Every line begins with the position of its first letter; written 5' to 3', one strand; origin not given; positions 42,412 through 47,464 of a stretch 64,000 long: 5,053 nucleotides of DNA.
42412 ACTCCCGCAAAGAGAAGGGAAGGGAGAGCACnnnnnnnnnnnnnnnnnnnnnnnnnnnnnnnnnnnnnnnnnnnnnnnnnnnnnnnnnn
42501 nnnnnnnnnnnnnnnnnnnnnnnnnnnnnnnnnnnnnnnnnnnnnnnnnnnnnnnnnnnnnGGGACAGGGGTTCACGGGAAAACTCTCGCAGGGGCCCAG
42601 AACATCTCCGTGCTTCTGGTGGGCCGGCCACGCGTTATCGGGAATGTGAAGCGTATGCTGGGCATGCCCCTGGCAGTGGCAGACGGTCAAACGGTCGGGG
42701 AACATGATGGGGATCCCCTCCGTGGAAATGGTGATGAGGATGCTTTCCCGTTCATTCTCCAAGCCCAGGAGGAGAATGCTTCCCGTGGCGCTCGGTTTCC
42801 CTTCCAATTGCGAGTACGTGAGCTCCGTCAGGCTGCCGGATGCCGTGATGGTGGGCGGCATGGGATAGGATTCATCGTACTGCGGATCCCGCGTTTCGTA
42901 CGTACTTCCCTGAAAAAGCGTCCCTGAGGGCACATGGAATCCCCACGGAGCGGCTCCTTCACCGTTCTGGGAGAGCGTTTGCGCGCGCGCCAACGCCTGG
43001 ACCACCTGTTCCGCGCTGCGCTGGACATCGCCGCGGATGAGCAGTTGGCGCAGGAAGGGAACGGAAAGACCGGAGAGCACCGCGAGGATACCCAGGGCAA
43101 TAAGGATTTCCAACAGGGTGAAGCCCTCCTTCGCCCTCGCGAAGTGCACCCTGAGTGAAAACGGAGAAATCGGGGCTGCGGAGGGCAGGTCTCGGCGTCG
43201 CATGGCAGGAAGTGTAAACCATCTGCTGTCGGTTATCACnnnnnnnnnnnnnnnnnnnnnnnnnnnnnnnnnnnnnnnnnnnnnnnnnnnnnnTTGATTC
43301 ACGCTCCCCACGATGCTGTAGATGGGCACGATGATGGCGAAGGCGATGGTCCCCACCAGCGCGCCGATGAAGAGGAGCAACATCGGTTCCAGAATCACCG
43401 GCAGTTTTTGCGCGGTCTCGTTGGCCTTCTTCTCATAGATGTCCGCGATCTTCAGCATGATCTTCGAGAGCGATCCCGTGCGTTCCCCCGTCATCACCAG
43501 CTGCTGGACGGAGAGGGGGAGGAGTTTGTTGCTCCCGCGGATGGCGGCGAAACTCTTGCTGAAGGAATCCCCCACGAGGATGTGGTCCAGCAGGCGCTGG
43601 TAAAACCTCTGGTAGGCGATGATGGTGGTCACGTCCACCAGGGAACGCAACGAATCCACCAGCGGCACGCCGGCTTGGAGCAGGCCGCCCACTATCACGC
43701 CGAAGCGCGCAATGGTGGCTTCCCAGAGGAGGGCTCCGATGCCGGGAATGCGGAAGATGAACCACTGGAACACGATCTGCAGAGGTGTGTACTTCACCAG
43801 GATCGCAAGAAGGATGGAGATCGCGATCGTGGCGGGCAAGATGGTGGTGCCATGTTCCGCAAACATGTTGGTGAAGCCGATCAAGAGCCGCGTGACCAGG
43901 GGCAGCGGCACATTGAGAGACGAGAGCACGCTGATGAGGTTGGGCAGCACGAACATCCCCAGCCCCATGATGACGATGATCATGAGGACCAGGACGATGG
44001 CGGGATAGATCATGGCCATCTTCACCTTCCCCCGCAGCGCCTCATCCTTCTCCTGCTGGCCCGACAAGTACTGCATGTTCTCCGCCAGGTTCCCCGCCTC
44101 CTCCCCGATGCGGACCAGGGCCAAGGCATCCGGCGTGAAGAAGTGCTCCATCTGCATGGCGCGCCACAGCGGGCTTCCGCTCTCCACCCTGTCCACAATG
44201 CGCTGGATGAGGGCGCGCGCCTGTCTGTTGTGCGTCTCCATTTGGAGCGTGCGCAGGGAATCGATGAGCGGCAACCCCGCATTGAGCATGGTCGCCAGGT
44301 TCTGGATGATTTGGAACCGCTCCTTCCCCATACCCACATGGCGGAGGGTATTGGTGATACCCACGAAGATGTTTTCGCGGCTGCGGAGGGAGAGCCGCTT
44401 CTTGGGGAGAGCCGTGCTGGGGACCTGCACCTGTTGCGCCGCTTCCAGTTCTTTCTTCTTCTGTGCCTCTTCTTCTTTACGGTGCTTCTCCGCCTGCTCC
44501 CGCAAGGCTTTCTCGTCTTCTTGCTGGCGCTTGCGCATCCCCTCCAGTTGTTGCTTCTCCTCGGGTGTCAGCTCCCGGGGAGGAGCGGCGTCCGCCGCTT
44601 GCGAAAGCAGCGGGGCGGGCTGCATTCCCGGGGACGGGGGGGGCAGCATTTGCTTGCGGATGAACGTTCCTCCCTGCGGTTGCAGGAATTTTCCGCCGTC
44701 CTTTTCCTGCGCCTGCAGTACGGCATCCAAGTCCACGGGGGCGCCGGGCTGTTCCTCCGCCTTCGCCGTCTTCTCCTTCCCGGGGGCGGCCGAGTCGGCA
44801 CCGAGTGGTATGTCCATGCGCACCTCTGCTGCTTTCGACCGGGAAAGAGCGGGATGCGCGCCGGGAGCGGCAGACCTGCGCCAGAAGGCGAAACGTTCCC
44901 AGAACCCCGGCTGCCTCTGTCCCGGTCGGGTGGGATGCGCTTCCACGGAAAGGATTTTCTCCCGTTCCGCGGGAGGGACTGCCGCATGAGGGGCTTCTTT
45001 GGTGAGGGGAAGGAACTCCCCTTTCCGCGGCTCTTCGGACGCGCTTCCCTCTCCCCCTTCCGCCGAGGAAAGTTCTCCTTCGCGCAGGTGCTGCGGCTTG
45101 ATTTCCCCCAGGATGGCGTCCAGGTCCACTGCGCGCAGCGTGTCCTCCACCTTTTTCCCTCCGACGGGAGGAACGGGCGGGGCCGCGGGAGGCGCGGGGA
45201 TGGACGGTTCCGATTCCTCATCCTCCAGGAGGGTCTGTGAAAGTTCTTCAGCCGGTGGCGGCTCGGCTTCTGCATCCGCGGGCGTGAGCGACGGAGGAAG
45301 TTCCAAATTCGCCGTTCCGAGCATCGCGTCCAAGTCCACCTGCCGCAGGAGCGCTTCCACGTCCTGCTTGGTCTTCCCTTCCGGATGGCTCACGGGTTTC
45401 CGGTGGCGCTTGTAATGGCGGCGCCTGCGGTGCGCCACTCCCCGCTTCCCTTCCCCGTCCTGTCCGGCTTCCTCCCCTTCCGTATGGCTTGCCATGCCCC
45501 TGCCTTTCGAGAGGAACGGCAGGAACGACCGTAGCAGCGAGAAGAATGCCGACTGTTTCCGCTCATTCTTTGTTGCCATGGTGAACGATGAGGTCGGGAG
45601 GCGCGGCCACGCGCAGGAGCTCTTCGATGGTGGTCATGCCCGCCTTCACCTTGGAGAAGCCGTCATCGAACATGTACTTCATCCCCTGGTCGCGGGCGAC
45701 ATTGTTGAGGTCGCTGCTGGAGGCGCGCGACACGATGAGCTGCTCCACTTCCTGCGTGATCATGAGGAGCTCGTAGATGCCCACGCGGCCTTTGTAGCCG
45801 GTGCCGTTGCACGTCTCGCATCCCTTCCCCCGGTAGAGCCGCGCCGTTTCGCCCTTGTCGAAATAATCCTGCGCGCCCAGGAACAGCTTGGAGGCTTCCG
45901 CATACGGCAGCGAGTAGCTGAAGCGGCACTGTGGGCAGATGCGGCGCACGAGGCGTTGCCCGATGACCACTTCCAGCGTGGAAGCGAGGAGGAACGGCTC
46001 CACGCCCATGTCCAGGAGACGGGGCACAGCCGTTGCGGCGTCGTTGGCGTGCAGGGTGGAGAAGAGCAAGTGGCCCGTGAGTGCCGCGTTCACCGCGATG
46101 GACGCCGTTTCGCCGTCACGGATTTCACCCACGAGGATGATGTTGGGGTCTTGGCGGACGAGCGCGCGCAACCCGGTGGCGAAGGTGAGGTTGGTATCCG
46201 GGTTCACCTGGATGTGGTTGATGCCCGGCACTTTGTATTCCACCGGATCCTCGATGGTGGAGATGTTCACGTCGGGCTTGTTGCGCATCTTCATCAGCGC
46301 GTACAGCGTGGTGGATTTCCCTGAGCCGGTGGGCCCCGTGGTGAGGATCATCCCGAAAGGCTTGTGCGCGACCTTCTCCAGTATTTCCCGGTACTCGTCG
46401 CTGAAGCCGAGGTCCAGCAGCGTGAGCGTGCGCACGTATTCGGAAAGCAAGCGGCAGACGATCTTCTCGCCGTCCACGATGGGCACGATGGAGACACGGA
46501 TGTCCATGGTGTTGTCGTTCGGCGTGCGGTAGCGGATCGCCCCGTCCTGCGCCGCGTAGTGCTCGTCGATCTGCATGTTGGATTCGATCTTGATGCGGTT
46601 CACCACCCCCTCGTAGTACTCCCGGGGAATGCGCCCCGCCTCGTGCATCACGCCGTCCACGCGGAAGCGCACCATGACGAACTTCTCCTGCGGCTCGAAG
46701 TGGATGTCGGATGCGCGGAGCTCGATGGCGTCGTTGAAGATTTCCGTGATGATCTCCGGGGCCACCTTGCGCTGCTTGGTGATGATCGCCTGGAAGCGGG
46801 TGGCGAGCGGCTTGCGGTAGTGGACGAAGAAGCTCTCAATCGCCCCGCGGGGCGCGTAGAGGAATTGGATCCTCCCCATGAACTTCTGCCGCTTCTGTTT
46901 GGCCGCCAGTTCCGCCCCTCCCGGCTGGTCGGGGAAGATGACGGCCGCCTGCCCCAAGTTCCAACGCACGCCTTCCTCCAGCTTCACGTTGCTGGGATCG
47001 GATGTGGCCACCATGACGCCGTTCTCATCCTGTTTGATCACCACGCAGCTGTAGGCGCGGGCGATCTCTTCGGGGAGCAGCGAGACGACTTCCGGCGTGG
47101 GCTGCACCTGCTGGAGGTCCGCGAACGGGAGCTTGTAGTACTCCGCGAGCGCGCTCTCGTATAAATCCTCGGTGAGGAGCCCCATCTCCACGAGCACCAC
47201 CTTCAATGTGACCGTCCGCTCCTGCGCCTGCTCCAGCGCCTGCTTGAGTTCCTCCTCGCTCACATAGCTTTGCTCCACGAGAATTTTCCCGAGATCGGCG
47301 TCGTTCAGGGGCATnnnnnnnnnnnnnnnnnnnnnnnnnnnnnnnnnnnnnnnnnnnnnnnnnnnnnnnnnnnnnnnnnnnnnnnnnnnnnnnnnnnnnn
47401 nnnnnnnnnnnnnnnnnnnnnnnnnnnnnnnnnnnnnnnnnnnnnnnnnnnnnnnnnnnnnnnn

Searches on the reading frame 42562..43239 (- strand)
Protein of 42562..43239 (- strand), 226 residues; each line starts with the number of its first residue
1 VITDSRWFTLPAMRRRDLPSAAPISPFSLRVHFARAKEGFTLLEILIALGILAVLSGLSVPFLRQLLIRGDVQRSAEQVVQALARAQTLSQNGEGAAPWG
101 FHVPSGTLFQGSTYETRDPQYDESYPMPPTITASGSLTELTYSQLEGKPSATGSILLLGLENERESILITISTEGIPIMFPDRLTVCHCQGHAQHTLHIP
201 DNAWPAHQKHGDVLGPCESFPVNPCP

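Call 6: search_protein_families(library=pfam, proteins=[window:42562-43239:-], max_evalue=0.01)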
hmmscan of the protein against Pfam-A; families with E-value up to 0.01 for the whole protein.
window:42562-43239:- (226 aa): 1 family
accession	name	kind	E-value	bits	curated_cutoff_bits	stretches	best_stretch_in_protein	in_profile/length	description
PF07963.17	N_methyl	-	8.8e-06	25.5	21.2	1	35-58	2-25/27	Prokaryotic N-terminal methylation motif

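Call 8: search_protein_families(library=ncbifam, proteins=[window:42562-43239:-], max_evalue=1)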
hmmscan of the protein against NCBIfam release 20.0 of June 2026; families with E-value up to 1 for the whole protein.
window:42562-43239:- (226 aa): 14 families
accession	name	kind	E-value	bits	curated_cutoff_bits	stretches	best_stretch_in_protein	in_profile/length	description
NF041013.1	T4P_ComGE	equivalog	2.6e-08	33.8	49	1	38-93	4-59/83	competence type IV pilus minor pilin ComGE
TIGR02532.1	IV_pilin_GFxxxE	domain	1.4e-05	24.7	16.3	1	39-58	3-22/24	prepilin-type N-terminal cleavage/methylation domain-containing protein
NF007862.0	PRK10574.1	equivalog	0.00011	22.3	138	1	36-66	3-33/145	prepilin peptidase-dependent pilin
TIGR01711.1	gspJ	equivalog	0.00023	21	64.85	1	39-89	2-52/192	type II secretion system minor pseudopilin GspJ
TIGR01708.2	typeII_sec_gspH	equivalog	0.0006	19.8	80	1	38-91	2-55/169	type II secretion system minor pseudopilin GspH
TIGR02596.1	TIGR02596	subfamily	0.00066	19.8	70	1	40-91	1-52/196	Verru_Chthon cassette protein D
TIGR01710.1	typeII_sec_gspG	equivalog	0.0012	18.9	88.85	1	39-86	2-48/134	type II secretion system major pseudopilin GspG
NF040999.1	pilin_ComGC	equivalog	0.0017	18.5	75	1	38-84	2-50/84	competence type IV pilus major pilin ComGC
NF041002.1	pilin_ComGF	equivalog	0.003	17.8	80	1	38-67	2-31/139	competence type IV pilus minor pilin ComGF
NF007800.0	PRK10506.1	equivalog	0.0041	17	158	1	35-88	6-59/163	prepilin peptidase-dependent protein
NF040982.1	ComGD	equivalog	0.0095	16.3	70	1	38-90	2-54/139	competence type IV pilus minor pilin ComGD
TIGR01707.1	gspI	equivalog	0.022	15.2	44.35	1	39-54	1-16/101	type II secretion system minor pseudopilin GspI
NF041775.1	typeIV_PilA_Myxo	equivalog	0.035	14.1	400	1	33-87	6-59/214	type IV pilin protein PilA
NF007848.0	PRK10557.1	equivalog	0.053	12.8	120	1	35-56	8-29/192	prepilin peptidase-dependent protein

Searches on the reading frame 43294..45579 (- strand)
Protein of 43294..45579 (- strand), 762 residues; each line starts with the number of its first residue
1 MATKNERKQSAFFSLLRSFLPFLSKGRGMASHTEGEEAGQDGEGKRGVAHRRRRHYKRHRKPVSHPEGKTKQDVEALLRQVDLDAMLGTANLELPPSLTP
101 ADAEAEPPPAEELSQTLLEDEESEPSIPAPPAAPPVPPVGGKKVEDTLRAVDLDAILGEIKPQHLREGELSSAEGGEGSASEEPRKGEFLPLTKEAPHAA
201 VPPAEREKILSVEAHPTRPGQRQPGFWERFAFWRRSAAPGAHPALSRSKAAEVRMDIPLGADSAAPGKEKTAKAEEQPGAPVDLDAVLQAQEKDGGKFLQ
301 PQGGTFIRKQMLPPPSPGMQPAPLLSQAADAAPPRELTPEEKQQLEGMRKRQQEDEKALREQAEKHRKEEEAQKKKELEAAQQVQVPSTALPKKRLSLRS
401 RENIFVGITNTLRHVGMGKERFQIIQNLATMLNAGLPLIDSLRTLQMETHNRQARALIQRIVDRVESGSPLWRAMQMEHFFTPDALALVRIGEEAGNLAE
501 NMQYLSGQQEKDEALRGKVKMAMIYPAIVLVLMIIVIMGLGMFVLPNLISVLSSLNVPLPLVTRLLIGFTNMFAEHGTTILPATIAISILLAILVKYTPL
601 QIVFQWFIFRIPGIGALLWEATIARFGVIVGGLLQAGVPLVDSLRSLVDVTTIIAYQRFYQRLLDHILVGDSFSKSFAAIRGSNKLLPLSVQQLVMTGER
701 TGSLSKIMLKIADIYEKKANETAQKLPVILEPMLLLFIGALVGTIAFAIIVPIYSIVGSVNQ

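Call 6: search_protein_families(library=pfam, proteins=[window:43294-45579:-], max_evalue=0.01)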
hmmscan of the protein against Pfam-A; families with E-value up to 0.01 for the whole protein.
window:43294-45579:- (762 aa): 1 family
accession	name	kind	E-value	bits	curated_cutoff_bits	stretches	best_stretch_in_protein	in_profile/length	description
PF00482.28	T2SSF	-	6.6e-47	159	25.2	2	425-546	2-125/125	Type II secretion system (T2SS), protein F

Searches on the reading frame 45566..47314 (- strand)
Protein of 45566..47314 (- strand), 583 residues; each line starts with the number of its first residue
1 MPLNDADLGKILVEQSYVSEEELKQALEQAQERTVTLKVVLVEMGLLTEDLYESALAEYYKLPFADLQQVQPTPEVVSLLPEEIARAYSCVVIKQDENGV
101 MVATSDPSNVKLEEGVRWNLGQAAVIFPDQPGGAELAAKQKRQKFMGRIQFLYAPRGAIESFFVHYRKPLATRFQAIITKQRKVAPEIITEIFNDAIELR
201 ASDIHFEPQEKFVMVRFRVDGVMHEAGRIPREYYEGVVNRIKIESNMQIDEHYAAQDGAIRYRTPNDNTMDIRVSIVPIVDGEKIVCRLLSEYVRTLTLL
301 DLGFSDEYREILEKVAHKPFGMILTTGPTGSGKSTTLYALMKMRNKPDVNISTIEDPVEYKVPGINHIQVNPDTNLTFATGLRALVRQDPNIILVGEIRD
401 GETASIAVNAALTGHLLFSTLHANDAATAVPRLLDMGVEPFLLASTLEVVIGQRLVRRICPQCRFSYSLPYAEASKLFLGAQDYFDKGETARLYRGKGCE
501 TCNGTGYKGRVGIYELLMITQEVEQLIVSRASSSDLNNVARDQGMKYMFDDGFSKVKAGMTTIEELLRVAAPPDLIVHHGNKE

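Call 6: search_protein_families(library=pfam, proteins=[window:45566-47314:-], max_evalue=0.01)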
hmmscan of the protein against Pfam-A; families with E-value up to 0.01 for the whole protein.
window:45566-47314:- (583 aa): 4 families
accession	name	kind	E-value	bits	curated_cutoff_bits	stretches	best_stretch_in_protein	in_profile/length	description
PF00437.27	T2SSE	-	7.8e-120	400.4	24.9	1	185-568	8-370/370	Type II/IV secretion system protein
PF05157.20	MshEN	-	1.6e-13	50.9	23.1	1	60-122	1-63/90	MshEN domain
PF13555.12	AAA_29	-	0.0015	18.7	27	1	317-341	19-43/61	P-loop containing region of AAA domain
PF13604.12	AAA_30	-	0.0076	16.4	27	0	306-344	4-42/191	AAA domain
